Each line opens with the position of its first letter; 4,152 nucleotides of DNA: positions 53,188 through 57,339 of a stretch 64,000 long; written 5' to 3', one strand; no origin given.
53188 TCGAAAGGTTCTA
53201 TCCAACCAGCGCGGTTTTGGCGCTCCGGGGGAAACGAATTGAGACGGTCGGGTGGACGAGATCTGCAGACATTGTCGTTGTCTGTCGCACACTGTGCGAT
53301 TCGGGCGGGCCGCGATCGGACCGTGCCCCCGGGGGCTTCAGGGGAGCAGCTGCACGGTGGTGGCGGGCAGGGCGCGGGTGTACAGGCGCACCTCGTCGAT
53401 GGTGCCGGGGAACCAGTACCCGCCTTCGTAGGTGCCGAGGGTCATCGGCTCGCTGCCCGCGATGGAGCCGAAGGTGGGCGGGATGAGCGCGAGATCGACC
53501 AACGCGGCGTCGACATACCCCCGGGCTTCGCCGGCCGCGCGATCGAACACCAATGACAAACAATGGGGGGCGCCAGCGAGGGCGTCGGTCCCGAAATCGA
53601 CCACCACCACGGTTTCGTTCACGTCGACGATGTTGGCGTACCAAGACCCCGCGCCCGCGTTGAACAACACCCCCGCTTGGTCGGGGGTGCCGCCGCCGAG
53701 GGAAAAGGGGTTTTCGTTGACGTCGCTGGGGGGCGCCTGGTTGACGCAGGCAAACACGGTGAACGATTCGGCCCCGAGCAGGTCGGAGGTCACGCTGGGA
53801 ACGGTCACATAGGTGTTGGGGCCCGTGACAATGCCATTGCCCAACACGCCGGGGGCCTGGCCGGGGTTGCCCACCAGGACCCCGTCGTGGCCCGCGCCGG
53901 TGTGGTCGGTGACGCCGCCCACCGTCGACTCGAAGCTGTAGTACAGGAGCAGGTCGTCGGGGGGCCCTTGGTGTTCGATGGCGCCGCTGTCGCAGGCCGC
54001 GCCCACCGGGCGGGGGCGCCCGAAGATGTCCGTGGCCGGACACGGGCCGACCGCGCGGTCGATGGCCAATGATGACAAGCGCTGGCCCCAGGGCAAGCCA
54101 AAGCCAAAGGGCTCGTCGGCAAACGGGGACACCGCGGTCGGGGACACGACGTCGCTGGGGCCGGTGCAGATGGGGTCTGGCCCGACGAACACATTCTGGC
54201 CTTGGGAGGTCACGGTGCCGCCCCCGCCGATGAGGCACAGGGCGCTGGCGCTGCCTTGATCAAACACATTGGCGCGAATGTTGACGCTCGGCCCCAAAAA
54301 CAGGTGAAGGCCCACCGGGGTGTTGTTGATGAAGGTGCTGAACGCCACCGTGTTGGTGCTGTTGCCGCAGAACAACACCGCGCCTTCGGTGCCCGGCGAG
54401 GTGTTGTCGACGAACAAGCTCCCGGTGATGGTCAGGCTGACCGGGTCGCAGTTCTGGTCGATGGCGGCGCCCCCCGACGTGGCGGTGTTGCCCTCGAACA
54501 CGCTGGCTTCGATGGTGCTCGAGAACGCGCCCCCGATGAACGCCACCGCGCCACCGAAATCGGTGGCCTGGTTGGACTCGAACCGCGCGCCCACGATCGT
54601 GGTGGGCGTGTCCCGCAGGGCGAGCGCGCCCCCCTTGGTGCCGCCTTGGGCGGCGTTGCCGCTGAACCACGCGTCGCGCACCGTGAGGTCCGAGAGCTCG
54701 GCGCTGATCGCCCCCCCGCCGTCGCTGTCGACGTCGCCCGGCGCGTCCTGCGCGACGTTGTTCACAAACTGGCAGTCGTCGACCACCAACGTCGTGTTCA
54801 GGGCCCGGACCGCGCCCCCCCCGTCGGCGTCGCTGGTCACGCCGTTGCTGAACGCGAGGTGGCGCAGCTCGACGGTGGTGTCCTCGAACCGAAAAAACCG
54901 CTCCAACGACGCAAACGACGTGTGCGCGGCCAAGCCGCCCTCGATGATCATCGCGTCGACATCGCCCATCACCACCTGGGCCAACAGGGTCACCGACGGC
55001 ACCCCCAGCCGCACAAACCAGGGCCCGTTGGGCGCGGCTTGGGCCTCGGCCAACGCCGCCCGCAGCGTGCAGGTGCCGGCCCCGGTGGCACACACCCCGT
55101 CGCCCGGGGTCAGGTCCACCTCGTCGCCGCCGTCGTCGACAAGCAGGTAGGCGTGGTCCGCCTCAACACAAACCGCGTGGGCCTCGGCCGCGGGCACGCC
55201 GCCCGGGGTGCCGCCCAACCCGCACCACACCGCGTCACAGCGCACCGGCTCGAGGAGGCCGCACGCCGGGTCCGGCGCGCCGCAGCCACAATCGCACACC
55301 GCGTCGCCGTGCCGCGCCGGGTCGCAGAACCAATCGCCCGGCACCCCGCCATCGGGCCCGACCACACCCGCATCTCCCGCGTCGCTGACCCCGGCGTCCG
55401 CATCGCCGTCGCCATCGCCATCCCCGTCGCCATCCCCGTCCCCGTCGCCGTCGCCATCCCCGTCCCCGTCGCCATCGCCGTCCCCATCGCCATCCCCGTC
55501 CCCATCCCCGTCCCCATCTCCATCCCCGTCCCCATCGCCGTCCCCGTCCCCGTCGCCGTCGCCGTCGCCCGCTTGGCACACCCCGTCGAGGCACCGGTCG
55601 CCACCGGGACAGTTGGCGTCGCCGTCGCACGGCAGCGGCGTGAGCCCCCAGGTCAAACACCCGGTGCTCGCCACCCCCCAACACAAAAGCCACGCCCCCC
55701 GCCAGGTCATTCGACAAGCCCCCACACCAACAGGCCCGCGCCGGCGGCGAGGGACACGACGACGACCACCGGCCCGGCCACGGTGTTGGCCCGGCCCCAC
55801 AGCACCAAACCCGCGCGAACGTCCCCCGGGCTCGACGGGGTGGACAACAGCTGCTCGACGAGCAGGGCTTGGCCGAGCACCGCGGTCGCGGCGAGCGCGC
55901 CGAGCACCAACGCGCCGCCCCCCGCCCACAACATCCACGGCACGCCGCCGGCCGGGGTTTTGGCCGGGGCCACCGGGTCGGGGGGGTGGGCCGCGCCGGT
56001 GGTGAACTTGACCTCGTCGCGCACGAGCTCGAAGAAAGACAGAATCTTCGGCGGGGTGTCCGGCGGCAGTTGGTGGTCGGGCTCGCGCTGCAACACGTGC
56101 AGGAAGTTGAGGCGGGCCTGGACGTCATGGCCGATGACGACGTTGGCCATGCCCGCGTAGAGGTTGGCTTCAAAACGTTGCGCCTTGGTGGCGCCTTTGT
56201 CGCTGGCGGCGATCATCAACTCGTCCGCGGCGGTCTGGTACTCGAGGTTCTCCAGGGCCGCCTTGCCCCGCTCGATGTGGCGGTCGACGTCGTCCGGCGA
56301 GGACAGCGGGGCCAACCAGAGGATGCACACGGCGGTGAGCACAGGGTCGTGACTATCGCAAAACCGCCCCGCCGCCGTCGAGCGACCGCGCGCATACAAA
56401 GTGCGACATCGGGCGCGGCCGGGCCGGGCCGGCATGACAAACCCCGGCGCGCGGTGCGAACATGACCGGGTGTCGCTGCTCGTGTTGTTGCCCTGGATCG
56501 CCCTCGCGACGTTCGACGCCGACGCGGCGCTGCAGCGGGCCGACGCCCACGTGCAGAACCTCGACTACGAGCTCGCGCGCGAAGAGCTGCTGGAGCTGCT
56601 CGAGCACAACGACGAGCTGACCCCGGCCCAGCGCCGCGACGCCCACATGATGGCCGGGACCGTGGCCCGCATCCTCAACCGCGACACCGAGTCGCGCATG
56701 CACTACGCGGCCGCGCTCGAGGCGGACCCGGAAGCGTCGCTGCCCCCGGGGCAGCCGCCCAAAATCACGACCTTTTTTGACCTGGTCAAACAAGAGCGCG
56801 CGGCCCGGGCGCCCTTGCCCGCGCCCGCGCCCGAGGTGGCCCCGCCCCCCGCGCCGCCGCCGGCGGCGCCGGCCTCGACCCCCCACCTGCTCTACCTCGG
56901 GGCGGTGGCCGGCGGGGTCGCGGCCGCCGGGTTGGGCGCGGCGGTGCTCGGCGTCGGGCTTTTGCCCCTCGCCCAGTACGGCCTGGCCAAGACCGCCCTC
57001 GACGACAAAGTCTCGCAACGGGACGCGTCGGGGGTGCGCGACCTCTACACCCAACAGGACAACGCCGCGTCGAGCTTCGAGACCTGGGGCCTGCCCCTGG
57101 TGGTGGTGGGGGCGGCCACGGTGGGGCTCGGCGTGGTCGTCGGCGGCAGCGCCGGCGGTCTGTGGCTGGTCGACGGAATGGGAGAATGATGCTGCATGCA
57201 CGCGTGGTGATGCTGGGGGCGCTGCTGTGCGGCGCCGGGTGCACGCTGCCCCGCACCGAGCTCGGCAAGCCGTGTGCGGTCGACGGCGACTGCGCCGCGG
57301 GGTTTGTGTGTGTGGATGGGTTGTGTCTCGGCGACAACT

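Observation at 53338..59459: A two-gene module (small TPR-like membrane protein + giant Cys-knot/(GD)n/beta-helix/LamG lipoprotein) present three times, two copies as an inverted duplication with overlapping start codons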

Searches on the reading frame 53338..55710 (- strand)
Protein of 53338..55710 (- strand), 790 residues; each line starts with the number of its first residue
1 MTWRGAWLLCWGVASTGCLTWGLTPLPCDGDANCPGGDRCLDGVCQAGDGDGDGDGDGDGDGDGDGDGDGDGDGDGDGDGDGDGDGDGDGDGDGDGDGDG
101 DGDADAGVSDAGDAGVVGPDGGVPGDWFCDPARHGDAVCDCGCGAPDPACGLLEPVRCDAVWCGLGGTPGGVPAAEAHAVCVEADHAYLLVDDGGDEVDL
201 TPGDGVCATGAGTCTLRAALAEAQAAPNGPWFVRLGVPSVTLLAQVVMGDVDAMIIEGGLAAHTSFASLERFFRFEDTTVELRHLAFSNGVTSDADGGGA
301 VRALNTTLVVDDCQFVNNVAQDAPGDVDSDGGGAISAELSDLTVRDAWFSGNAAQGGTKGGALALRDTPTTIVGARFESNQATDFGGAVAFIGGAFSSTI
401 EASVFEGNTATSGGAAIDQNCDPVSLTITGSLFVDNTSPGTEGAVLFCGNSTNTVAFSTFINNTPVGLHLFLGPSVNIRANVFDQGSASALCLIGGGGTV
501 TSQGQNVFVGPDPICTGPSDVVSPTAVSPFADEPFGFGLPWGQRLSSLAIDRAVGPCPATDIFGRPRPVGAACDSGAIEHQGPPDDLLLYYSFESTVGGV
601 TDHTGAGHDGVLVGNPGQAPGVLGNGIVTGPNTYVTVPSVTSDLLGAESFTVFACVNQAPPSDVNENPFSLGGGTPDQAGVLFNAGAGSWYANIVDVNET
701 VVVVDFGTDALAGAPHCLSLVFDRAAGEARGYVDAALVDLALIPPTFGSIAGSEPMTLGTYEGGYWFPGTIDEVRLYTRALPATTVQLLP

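Call 9: search_protein_families(library=pfam, proteins=[window:53338-55710:-], max_evalue=0.1)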
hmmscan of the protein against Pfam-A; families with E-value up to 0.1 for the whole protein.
window:53338-55710:- (790 aa): 3 families
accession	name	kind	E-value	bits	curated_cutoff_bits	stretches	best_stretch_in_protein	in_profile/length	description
PF13229.12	Beta_helix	-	2e-10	41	25.9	1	374-507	15-134/158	Right handed beta helix region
PF13385.13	Laminin_G_3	-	2.7e-10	41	27.6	1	632-787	4-151/151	Concanavalin A-like lectin/glucanases superfamily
PF02415.23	Chlam_PMP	-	0.046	14.4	20.6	0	403-417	2-16/19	Chlamydia polymorphic membrane protein (Chlamydia_PMP) repeat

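Call 10: search_protein_families(library=ncbifam, proteins=[window:53338-55710:-], max_evalue=0.1)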
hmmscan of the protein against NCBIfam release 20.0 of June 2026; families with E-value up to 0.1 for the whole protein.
window:53338-55710:- (790 aa): 6 families
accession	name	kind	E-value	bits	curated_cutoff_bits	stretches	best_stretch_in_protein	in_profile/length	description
NF012181.0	MSCRAMM_SdrD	exception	8.3e-06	23.5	2500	1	51-105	1227-1283/1379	MSCRAMM family adhesin SdrD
NF000535.3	MSCRAMM_SdrC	exception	1.4e-05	23.4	1700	1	51-105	845-899/963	MSCRAMM family adhesin SdrC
NF033609.2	MSCRAMM_ClfA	exception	3e-05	21.9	1150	1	51-105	665-719/934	MSCRAMM family adhesin clumping factor ClfA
NF033845.1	MSCRAMM_ClfB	exception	0.00011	20.4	999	1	50-106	734-790/871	MSCRAMM family adhesin clumping factor ClfB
TIGR04212.1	GlyGly_RbtA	equivalog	0.049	11.9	295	0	341-468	135-265/605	rhombotarget A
TIGR04214.1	CSLREA_Nterm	domain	0.05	13.5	25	0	209-224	16-27/27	CSLREA domain-containing protein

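Call 49: list_cluster_members(proteins=[P0004, P0005, window:53338-55710:-, window:57186-59459:+, window:7095-9425:-, window:6390-7058:-])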
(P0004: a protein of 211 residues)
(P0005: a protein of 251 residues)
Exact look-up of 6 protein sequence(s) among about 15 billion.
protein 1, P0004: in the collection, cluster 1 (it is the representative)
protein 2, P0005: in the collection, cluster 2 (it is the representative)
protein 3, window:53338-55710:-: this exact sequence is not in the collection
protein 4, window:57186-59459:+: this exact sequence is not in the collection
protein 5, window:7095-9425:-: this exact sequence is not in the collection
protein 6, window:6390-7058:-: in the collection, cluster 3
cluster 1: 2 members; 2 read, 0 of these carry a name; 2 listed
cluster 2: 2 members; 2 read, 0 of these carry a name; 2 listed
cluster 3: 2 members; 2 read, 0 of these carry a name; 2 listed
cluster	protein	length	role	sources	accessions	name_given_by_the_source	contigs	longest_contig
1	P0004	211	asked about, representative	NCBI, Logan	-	-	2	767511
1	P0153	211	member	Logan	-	-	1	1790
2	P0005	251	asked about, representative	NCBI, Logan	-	-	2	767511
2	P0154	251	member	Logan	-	-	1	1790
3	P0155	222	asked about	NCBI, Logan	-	-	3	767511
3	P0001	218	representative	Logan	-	-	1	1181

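Call 92: search_protein_families(library=padloc, proteins=[window:53338-55710:-], max_evalue=0.01)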
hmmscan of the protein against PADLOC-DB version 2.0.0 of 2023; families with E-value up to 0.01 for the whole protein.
window:53338-55710:- (790 aa): 0 families

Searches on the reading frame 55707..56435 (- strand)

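Call 9: search_protein_families(library=pfam, proteins=[window:55707-56435:-], max_evalue=0.1)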
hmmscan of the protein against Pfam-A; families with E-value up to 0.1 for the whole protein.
window:55707-56435:- (242 aa): 0 families

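Call 10: search_protein_families(library=ncbifam, proteins=[window:55707-56435:-], max_evalue=0.1)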
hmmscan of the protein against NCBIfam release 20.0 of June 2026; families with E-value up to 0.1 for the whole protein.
window:55707-56435:- (242 aa): 1 family
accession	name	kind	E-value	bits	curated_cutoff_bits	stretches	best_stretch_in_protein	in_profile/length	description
NF038027.1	TssQ_fam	subfamily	0.022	15.3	65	1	51-125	7-81/100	TssQ family T6SS-associated lipoprotein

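Call 92: search_protein_families(library=padloc, proteins=[window:55707-56342:-], max_evalue=0.01)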
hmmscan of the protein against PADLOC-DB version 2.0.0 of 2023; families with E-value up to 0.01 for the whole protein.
window:55707-56342:- (211 aa): 0 families

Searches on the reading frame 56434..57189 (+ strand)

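Call 9: search_protein_families(library=pfam, proteins=[window:56434-57189:+], max_evalue=0.1)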
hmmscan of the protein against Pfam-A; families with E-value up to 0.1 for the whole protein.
window:56434-57189:+ (251 aa): 3 families
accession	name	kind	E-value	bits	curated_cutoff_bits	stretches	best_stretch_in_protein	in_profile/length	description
PF13432.12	TPR_16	-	6.6e-05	23.7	32.7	1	33-101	1-64/65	Tetratricopeptide repeat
PF14561.12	TPR_20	-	0.035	14.9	25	1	28-62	21-55/90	Tetratricopeptide repeat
PF07719.23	TPR_2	-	0.041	14.4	27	0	29-60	1-32/34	Tetratricopeptide repeat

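Call 10: search_protein_families(library=ncbifam, proteins=[window:56434-57189:+], max_evalue=0.1)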
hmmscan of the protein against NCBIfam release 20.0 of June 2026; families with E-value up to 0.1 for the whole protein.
window:56434-57189:+ (251 aa): 1 family
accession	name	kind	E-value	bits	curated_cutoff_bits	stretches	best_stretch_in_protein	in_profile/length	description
TIGR02795.1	tol_pal_ybgF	equivalog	0.089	13.4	90.1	0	31-126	4-97/119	tol-pal system protein YbgF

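Call 92: search_protein_families(library=padloc, proteins=[window:56434-57189:+], max_evalue=0.01)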
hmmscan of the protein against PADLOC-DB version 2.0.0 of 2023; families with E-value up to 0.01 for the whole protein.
window:56434-57189:+ (251 aa): 0 families
